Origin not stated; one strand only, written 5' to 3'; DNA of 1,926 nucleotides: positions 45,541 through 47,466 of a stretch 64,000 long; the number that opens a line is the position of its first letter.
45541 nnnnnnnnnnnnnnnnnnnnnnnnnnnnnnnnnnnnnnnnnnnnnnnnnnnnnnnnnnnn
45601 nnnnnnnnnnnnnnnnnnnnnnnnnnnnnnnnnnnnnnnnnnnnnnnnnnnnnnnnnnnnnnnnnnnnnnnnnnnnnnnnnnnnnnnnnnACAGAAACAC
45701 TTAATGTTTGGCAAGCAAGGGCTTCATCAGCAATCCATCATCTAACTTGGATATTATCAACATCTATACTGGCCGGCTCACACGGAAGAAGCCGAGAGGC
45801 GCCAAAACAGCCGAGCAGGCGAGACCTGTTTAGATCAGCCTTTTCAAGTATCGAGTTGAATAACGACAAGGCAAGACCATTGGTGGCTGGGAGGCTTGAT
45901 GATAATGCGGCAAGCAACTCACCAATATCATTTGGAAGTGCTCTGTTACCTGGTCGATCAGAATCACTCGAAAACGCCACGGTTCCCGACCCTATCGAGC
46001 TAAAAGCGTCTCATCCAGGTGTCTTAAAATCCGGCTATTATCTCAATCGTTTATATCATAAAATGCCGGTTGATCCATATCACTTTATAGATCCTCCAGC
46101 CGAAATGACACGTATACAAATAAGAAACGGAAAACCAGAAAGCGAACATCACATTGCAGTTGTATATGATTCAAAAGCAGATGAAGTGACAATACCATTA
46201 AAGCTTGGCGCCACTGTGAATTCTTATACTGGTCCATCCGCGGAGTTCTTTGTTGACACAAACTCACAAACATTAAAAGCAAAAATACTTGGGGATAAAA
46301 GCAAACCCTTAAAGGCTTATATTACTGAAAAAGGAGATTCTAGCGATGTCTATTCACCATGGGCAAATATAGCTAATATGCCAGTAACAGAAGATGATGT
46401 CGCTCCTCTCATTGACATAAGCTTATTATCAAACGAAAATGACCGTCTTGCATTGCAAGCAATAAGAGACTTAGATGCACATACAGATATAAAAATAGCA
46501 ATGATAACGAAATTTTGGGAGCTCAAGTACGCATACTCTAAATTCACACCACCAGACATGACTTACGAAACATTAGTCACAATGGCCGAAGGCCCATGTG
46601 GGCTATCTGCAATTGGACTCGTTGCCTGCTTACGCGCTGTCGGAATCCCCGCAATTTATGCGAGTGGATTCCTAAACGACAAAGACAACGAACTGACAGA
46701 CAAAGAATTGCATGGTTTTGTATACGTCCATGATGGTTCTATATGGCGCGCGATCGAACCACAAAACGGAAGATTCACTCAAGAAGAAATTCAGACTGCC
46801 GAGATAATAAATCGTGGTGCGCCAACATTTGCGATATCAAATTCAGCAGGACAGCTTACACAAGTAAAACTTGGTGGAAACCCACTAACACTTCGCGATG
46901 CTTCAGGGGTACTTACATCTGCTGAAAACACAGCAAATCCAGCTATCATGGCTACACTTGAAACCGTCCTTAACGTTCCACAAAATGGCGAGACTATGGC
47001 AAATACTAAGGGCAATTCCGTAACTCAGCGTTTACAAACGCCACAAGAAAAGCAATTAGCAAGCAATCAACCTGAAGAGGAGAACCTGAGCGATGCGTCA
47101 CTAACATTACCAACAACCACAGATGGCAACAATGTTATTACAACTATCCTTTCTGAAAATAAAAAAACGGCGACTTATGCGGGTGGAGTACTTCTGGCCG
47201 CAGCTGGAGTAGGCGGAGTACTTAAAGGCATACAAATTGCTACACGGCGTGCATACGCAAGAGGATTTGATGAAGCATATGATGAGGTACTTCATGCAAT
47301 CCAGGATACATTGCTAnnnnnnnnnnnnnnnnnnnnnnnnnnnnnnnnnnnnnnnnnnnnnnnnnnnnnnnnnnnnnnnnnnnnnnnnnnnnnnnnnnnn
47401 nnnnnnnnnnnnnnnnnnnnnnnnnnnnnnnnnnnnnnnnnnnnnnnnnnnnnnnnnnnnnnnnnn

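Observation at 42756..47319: Giant 1241-aa protein with a transglutaminase-like Cys-His-Asp core, divergently paired with a Tat lipoprotein in a GC-elevated segment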

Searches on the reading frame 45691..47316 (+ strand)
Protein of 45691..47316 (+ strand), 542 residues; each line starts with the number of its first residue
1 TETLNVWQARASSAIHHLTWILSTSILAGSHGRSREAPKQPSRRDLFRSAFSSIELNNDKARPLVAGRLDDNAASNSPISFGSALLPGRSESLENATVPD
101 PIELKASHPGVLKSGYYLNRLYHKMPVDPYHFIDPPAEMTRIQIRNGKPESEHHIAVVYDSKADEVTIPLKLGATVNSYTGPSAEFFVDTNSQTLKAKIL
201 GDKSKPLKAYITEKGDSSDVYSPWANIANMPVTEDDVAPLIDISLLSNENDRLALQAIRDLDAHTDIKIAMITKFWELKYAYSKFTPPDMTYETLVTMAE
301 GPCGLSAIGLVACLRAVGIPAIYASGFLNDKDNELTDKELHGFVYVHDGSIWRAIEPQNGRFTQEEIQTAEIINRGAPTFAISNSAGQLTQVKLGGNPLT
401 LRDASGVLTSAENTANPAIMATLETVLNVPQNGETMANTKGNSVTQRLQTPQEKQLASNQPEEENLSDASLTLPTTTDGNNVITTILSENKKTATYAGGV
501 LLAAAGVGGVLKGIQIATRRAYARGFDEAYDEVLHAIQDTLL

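Call 57: predict_structure(alignment_id=A5)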
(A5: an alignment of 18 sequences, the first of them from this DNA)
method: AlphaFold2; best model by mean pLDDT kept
length: 542 residues; sequences in the alignment: 18
mean_pLDDT: 61.7   pTM: 0.53
mean pLDDT of the five models: 61.7, 61.3, 59.5, 56.1, 56.1
residues with pLDDT >= 90: 103; 70-90: 130; 50-70: 93; < 50: 216
segments of 3 or more residues with pLDDT < 50: 1-3, 29-109, 369-408, 410-416, 429-506
pLDDT, mean of each block of 10 residues (from residue 1): 56 65 50 34 45 33 29 32 30 33 35 78 86 80 88 73 84 85 91 88 89 65 77 95 93 93 90 90 83 93 93 97 88 71 91 81 51 35 31 37 44 48 56 29 30 37 30 27 35 36 48 63 54 59 51
secondary structure, 60 per line:
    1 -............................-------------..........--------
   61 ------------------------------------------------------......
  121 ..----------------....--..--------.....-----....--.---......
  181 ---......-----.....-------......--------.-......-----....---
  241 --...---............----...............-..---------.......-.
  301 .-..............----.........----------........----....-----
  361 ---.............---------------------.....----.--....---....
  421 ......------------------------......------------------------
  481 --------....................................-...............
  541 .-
elements in order: H2-29 H43-52 E115-122 E139-142 E155-159 E165-168 E175-180 E184-189 E195-199 E207-212 H223-228 H234-237 H249-260 H265-279 H292-298 H303-316 E321-329 E340-347 E352-355 H364-376 H398-402 H410-413 H417-426 H451-456 H489-524 H526-541

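Call 60: fold_search(model_id=the predicted structure, library=pdb)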
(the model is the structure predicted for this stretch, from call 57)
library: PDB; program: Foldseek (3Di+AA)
matches with E <= 10: 228; with E <= 0.001: 5
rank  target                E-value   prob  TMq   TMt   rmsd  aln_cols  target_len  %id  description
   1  6g4h                  7.0e-08  1.00  0.25  0.45  12.9       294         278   13  Crystal structure of the periplasmic domain of TgpA from Pseudomonas aeruginosa bound to ethylmercury (released 2019-04-10)
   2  6g49                  1.2e-07  1.00  0.25  0.44  12.3       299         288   14  Crystal structure of the periplasmic domain of TgpA from Pseudomonas aeruginosa (released 2019-04-10)
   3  3isr_C                1.3e-05  1.00  0.20  0.35  12.3       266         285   16  The Crystal Structure of a Putative Cysteine Protease from Cytophaga hutchinsonii to 1.9A (released 2009-09-08)
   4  3isr_A                1.5e-05  1.00  0.20  0.34  13.0       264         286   14  The Crystal Structure of a Putative Cysteine Protease from Cytophaga hutchinsonii to 1.9A (released 2009-09-08)
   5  3isr_B                5.8e-05  1.00  0.21  0.37  11.9       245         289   15  The Crystal Structure of a Putative Cysteine Protease from Cytophaga hutchinsonii to 1.9A (released 2009-09-08)
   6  9crn                  2.6e-03  1.00  0.18  0.26  12.8       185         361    9  Crystal structure of Streptococcus pyogenes TglA (released 2024-08-14)
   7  6ug1_A                8.7e-03  0.93  0.12  0.13  12.0       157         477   19  Sequence impact in DNA duplex opening by the Rad4/XPC nucleotide excision repair complex (released 2021-03-31)
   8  6cfi_A                1.4e-02  0.94  0.13  0.15   9.3       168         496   15  Crystal structure of Rad4-Rad23 bound to a 6-4 photoproduct UV lesion (released 2019-02-27)
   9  7k04_A                1.5e-02  0.93  0.13  0.14   9.3       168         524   15  Structure of TFIIH/Rad4-Rad23-Rad33/DNA in DNA opening (released 2021-07-28)
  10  2qsg_A                1.8e-02  0.85  0.12  0.13  12.3       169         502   18  Crystal structure of Rad4-Rad23 bound to a UV-damaged DNA (released 2007-10-02)
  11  6uin_A                2.4e-02  0.90  0.13  0.14  11.3       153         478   16  Role of Beta-hairpin motifs in the DNA duplex opening by the Rad4/XPC nucleotide excision repair complex (released 2020-10-14)
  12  1g0d                  2.5e-02  0.47  0.15  0.13  22.2       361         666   10  CRYSTAL STRUCTURE OF RED SEA BREAM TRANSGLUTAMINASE (released 2001-05-23)
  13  3kd4_A                2.6e-02  0.75  0.15  0.16  13.0       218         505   13  CRYSTAL STRUCTURE OF A PUTATIVE PROTEASE (BDI_1141) FROM PARABACTEROIDES DISTASONIS ATCC 8503 AT 2.00 A RESOLUTION (released 2009-11-24)
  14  5mho_B                2.6e-02  0.25  0.13  0.11  23.2       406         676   12  FXIIIa in complex with the inhibitor ZED2369 (released 2017-12-20)
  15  6a8p_B                2.8e-02  0.44  0.15  0.13  20.6       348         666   11  Transglutaminase 2 mutant G224V in complex with GTP (released 2018-09-26)
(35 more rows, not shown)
